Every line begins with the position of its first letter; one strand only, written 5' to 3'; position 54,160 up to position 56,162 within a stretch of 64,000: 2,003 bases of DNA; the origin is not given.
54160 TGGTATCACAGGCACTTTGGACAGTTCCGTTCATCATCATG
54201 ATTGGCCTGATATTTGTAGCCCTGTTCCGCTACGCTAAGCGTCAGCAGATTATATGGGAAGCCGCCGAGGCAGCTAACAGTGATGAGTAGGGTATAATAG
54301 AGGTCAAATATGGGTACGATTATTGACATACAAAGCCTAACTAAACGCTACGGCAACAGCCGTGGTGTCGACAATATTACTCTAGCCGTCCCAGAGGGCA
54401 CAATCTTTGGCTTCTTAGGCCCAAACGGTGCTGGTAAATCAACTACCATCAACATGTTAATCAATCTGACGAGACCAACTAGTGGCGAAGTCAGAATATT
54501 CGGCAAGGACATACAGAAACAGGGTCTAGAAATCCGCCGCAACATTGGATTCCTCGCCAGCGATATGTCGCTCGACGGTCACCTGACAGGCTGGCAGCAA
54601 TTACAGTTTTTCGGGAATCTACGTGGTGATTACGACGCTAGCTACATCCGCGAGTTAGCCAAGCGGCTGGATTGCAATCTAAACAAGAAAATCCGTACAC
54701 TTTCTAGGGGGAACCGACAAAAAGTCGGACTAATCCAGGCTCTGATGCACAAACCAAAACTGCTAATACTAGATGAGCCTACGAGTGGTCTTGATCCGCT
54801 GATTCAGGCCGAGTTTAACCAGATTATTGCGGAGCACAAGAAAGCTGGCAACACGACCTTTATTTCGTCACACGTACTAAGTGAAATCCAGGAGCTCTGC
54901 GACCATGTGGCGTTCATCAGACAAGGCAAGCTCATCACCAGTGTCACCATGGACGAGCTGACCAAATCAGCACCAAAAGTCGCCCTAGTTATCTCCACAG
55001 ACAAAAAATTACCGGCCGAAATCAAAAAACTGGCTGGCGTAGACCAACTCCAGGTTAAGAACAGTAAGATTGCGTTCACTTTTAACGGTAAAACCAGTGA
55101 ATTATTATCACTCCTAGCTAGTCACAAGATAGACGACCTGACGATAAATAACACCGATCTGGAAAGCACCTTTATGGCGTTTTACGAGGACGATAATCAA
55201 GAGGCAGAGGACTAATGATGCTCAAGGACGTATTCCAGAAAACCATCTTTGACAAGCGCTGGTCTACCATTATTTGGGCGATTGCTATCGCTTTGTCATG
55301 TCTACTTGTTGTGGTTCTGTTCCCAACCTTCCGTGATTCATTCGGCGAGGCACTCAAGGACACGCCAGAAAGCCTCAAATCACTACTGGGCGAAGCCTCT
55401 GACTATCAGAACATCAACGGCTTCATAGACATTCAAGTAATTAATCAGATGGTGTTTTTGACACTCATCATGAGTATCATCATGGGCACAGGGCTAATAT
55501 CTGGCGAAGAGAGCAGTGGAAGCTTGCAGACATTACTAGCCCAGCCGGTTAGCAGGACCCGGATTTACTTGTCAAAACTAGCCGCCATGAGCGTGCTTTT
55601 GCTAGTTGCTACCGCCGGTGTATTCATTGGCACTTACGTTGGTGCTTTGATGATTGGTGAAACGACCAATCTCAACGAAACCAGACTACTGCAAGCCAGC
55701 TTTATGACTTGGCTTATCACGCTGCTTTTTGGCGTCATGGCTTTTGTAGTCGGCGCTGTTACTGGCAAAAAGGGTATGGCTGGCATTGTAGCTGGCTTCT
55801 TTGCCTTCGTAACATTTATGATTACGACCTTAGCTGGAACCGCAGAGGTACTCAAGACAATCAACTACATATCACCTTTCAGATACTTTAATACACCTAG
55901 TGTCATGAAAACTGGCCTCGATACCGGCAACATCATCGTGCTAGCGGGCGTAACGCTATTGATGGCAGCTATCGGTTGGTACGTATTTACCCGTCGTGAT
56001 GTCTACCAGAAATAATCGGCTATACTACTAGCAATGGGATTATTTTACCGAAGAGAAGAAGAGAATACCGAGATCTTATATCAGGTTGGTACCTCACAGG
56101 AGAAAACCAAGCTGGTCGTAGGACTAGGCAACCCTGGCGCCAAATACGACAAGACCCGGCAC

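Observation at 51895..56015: Low-GC island: small acidic peptide, DUF6624-like protein and MvdD-like ATP-grasp enzyme, followed by DUF3592 and an ABC exporter (candidate graspetide-type RiPP locus)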

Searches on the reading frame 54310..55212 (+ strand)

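Call 3: search_protein_families(library=pfam, proteins=[window:54310-55212:+], max_evalue=0.1)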
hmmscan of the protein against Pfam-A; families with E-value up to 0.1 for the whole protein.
window:54310-55212:+ (301 aa): 6 families
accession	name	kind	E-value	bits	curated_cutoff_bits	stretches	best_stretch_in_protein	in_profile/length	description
PF00005.33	ABC_tran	-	3.6e-30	105.8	25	1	21-159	2-137/137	ABC transporter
PF13304.12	AAA_21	-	2.8e-10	41.2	27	1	128-188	235-298/304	AAA domain, putative AbiEii toxin, Type IV TA system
PF03193.22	RsgA_GTPase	-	0.012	15.9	30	1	15-60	92-136/174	RsgA GTPase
PF13555.12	AAA_29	-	0.035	14.3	27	1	30-56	23-48/61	P-loop containing region of AAA domain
PF01926.29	MMR_HSR1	-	0.06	13.9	21.9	0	34-63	3-31/113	50S ribosome-binding GTPase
PF13401.12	AAA_22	-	0.096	13.4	27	0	36-66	11-33/130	AAA domain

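Call 4: search_protein_families(library=ncbifam, proteins=[window:54310-55212:+], max_evalue=0.1)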
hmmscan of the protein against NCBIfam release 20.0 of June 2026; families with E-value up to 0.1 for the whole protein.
window:54310-55212:+ (301 aa): 190 families (the best 25 are shown)
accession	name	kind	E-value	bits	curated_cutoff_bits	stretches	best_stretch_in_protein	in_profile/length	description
TIGR01188.1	drrA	subfamily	4.9e-63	213.2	312.45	1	12-252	1-235/302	daunorubicin resistance ABC transporter, ATP-binding protein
TIGR03522.1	GldA_ABC_ATP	equivalog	2.7e-54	184.7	402.6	1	5-286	3-295/301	gliding motility-associated ABC transporter ATP-binding subunit GldA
NF033858.1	ABC2_perm_RbbA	equivalog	6.7e-50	169.9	1050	1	4-222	266-489/909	ribosome-associated ATPase/putative transporter RbbA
TIGR03740.1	galliderm_ABC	subfamily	2.5e-47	161.4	309.75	1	6-213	2-207/223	lantibiotic protection ABC transporter ATP-binding subunit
NF047565.1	PSM_export_PmtA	equivalog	1.3e-45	155.9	350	1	5-258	3-252/282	phenol-soluble modulin export ABC transporter ATP-binding protein PmtA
TIGR03864.1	PQQ_ABC_ATP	hypoth_equivalog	5.5e-42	143.8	302.25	1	5-223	2-225/236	ABC transporter, ATP-binding subunit, PQQ-dependent alcohol dehydrogenase system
NF010060.0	PRK13537.1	equivalog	3.5e-37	127.9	521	1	3-220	14-236/314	nodulation factor ABC transporter ATP-binding protein NodI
TIGR04406.1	LPS_export_lptB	equivalog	1.4e-36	126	240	1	6-220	3-225/239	LPS export ABC transporter ATP-binding protein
NF010059.0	PRK13536.1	equivalog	1.3e-33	116.2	549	1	4-217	43-261/342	nodulation factor ABC transporter ATP-binding protein NodI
NF047568.1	PSM_export_PmtC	equivalog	3.2e-33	115.4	375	1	6-282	2-273/290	phenol-soluble modulin export ABC transporter ATP-binding protein PmtC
TIGR01186.1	proV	subfamily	1.7e-32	113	326.6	1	13-277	2-276/363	betaine/proline/choline family ABC transporter ATP-binding protein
TIGR00968.1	3a0106s01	subfamily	7.2e-32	110.8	342.75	1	5-227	1-227/237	sulfate ABC transporter ATP-binding protein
TIGR01288.1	nodI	equivalog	2e-31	109.2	424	1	4-215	4-220/303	nodulation factor ABC transporter ATP-binding protein NodI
NF047930.1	ABC_ATP_B6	equivalog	1.8e-30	106.1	670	1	4-222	2-228/510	putative B6 ABC transporter ATP-binding protein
NF008144.0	PRK10895.1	equivalog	6.2e-30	104.4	381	1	6-219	5-226/241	LPS export ABC transporter ATP-binding protein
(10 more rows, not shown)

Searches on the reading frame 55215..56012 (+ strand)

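Call 3: search_protein_families(library=pfam, proteins=[window:55215-56012:+], max_evalue=0.1)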
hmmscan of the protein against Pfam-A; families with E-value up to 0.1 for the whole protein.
window:55215-56012:+ (266 aa): 5 families
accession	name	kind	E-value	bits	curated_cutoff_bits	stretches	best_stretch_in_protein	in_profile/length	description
PF12679.13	ABC2_membrane_2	-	2.5e-21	76.6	27.2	1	17-263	14-283/283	ABC-2 family transporter protein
PF12730.13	ABC2_membrane_4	-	5.1e-08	33.5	27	1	65-197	42-175/179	ABC-2 family transporter protein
PF01061.29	ABC2_membrane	-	1.6e-07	31.5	26.9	1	67-226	51-203/211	ABC-2 type transporter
PF13346.12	ABC2_membrane_5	-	3.2e-06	27.3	25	1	75-251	35-193/205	ABC-2 family transporter protein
PF12698.13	ABC2_membrane_3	-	3.8e-05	23.4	31.6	1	75-254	164-345/347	ABC-2 family transporter protein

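Call 4: search_protein_families(library=ncbifam, proteins=[window:55215-56012:+], max_evalue=0.1)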
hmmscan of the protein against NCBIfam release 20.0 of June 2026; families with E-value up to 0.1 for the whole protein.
window:55215-56012:+ (266 aa): 4 families
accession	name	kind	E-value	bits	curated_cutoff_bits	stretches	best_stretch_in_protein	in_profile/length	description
TIGR03732.1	lanti_perm_MutE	subfamily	3.7e-07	29.8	145.2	1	75-224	42-183/241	lantibiotic immunity ABC transporter MutE/EpiE family permease subunit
TIGR03518.1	ABC_perm_GldF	equivalog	7.1e-07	29.5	288.5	1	69-254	46-233/240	gliding motility-associated ABC transporter permease subunit GldF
TIGR03733.1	lanti_perm_MutG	subfamily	4.8e-05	22.9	117.2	1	62-206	40-179/248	lantibiotic immunity ABC transporter MutG family permease subunit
NF047564.1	PSM_export_PmtD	equivalog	0.075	12.7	220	1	76-251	51-231/242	phenol-soluble modulin export ABC transporter permease subunit PmtD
